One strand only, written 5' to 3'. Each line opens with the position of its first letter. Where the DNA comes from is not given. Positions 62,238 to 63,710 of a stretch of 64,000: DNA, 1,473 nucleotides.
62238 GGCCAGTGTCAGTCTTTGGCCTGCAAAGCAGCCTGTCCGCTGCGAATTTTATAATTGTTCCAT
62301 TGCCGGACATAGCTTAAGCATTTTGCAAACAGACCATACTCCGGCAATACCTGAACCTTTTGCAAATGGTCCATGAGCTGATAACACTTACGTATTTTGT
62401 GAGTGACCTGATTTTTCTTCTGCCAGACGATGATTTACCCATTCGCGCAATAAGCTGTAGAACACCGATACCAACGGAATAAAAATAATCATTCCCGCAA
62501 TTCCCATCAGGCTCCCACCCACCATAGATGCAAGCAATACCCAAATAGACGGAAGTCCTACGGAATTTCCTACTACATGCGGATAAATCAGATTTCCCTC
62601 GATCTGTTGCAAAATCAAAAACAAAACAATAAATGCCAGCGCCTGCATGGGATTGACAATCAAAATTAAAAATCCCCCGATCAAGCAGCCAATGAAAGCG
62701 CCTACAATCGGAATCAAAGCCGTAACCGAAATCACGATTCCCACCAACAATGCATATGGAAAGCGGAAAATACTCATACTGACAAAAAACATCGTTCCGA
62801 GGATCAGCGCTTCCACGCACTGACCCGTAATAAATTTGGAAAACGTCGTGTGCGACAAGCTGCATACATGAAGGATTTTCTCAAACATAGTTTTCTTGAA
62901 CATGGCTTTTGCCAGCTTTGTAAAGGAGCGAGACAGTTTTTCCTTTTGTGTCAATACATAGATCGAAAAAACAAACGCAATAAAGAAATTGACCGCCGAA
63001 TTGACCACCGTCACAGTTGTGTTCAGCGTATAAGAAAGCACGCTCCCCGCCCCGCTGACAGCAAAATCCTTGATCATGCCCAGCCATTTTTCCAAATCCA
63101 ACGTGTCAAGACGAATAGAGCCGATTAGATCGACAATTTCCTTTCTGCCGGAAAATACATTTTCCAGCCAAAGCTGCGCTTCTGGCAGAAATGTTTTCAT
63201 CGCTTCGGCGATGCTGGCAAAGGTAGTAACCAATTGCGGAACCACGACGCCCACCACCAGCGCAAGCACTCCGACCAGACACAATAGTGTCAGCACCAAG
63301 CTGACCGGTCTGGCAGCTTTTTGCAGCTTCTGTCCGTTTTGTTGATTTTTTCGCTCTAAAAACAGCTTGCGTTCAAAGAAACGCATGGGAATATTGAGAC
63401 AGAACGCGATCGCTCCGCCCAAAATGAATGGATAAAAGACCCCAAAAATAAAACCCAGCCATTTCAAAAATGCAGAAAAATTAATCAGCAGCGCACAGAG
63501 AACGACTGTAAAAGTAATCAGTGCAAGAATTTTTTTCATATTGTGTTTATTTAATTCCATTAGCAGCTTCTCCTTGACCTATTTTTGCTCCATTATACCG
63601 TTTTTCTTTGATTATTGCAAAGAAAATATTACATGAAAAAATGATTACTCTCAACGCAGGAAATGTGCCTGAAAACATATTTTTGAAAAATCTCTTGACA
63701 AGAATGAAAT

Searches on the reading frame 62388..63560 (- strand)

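Call 48: search_protein_families(library=pfam, proteins=[window:62388-63560:-], max_evalue=0.00001)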
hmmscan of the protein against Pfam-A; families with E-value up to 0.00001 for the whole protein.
window:62388-63560:- (390 aa): 1 family
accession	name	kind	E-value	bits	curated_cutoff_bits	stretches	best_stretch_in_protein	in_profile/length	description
PF01594.21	AI-2E_transport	-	2.1e-45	155.8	34.3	1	80-374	45-326/327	AI-2E family transporter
